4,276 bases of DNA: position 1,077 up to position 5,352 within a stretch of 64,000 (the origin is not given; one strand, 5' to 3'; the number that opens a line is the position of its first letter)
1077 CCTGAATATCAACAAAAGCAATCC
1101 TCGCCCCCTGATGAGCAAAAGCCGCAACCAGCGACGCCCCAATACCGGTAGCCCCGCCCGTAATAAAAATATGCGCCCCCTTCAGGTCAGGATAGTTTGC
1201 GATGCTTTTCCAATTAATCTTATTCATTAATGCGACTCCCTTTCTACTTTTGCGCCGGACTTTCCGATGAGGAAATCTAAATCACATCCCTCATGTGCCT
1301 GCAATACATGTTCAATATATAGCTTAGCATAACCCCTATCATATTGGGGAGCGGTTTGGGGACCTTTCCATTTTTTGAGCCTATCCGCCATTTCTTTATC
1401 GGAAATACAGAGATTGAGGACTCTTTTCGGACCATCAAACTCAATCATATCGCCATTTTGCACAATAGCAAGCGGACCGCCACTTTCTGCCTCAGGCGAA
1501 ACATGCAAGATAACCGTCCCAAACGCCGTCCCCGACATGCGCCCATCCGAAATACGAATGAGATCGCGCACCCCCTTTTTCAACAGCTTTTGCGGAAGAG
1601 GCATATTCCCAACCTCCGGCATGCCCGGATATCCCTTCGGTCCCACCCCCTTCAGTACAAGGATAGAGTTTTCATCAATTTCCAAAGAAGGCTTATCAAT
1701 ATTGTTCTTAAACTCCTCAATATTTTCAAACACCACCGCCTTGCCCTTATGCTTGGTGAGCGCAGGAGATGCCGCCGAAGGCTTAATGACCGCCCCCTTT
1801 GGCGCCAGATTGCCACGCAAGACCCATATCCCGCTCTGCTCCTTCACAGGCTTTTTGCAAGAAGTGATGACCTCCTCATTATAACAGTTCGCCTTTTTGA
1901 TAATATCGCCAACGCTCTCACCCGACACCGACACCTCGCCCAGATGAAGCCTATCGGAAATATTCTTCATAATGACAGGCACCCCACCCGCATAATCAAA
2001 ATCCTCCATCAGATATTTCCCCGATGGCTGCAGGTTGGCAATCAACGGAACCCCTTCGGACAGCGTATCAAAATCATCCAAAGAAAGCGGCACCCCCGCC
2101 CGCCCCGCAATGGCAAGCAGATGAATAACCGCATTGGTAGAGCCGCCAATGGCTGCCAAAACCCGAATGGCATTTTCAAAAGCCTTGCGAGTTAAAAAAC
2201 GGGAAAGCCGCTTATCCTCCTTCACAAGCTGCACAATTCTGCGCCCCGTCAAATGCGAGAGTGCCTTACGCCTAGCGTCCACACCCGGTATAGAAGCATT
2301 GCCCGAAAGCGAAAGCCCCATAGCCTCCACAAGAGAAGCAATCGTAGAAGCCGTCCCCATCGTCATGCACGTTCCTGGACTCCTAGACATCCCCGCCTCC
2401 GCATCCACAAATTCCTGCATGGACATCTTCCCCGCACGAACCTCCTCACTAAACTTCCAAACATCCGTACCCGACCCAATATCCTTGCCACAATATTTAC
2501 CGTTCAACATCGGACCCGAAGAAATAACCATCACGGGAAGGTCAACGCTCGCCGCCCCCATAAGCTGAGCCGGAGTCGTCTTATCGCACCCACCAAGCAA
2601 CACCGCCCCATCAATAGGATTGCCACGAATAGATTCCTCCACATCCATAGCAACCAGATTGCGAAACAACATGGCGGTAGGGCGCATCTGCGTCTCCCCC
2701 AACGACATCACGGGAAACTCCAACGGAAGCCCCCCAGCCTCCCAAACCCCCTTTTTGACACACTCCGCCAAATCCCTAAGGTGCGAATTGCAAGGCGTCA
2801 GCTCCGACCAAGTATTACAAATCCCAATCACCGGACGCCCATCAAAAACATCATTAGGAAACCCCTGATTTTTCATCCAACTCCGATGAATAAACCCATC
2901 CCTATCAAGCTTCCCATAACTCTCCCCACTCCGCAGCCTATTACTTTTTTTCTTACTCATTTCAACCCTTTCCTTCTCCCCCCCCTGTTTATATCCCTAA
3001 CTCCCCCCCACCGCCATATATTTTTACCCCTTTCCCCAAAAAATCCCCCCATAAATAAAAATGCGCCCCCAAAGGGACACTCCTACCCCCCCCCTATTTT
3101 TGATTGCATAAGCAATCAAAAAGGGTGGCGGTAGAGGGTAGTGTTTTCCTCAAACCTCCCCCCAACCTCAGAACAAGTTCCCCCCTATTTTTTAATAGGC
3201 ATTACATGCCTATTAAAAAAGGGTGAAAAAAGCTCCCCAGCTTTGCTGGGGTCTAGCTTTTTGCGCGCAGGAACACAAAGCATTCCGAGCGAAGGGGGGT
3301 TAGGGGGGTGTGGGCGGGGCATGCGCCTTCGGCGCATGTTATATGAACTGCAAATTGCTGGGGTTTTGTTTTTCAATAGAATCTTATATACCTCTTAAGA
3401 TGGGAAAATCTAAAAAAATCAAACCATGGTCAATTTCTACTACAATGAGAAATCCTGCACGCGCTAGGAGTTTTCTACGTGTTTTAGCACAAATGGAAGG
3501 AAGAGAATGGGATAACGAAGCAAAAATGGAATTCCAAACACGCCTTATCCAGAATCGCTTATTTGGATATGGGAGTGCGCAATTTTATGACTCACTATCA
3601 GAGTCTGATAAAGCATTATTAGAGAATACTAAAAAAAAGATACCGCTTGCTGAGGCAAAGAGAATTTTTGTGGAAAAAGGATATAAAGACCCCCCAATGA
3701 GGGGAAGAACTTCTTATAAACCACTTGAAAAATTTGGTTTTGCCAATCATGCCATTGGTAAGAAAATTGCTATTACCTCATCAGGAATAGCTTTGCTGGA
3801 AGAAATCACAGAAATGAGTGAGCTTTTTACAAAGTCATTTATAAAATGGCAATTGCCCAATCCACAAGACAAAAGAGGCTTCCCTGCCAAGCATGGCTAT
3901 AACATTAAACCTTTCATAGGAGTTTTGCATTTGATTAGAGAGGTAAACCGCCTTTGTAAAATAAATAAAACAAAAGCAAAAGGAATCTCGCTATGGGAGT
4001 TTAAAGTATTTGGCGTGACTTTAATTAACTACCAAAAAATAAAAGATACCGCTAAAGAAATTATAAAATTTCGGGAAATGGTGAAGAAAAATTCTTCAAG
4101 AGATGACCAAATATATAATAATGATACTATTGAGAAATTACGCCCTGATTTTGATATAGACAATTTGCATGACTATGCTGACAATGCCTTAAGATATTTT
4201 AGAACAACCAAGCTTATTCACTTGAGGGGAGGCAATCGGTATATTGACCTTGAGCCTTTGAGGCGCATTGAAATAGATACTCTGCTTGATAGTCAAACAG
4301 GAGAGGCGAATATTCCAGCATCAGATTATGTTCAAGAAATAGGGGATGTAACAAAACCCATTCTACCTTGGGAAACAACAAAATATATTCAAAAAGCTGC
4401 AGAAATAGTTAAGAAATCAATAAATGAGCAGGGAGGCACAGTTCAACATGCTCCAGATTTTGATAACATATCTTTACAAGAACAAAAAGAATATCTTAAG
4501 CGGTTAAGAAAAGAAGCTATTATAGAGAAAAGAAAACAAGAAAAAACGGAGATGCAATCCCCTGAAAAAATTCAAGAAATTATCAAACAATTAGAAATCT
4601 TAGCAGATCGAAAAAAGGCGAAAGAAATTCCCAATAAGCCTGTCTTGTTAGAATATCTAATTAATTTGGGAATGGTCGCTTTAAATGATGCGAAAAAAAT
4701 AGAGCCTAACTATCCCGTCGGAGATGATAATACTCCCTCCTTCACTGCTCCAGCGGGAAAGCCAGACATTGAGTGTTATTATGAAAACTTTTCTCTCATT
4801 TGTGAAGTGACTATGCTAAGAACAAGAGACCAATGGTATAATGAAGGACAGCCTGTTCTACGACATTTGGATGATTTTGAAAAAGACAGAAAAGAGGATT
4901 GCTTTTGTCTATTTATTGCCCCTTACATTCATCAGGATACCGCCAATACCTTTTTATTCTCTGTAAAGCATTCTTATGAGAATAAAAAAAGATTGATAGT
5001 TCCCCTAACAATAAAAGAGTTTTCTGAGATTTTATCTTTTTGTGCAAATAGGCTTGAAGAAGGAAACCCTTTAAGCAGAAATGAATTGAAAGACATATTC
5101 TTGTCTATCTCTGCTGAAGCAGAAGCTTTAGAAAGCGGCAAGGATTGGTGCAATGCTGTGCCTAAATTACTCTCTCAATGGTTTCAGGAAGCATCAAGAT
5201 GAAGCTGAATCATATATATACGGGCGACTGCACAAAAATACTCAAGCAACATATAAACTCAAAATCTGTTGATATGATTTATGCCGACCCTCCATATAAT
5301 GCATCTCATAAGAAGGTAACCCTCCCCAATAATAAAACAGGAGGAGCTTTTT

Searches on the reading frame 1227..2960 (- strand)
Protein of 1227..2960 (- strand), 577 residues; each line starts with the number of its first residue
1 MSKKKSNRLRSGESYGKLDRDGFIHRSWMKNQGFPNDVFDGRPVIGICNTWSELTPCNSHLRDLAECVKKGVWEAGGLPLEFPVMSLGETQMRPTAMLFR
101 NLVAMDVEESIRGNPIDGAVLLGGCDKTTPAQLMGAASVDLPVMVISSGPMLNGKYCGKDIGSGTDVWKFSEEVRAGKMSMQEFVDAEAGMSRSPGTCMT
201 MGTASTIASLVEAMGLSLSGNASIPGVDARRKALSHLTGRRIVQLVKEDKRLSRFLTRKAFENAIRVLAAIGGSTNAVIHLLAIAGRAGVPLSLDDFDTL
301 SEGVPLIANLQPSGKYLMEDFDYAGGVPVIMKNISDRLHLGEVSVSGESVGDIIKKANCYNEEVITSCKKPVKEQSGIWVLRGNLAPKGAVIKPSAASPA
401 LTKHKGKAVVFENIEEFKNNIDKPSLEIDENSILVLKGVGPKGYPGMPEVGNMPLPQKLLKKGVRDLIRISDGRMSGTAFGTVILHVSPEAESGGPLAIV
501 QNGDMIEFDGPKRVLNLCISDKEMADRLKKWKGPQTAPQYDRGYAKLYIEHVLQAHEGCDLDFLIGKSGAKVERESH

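Call 40: search_protein_families(library=pfam, proteins=[window:1227-2960:-], max_evalue=0.00001)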
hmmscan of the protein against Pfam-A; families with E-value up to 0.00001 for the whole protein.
window:1227-2960:- (577 aa): 2 families
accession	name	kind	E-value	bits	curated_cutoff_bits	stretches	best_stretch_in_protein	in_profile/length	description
PF00920.27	ILVD_EDD_N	-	2.6e-110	368.9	27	1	42-352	1-315/316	Dihydroxy-acid/6-phosphogluconate dehydratase N-terminal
PF24877.1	ILV_EDD_C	-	2.6e-62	210.1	27.7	1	363-559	1-191/191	Dihydroxy-acid/6-phosphogluconate dehydratase C-terminal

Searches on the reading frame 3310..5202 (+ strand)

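Call 40: search_protein_families(library=pfam, proteins=[window:3310-5202:+], max_evalue=0.00001)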
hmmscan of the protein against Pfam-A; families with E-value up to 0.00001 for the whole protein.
window:3310-5202:+ (630 aa): 1 family
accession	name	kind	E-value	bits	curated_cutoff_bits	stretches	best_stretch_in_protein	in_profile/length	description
PF09491.16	RE_AlwI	-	2.4e-78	264.5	23.1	1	142-574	3-441/441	AlwI restriction endonuclease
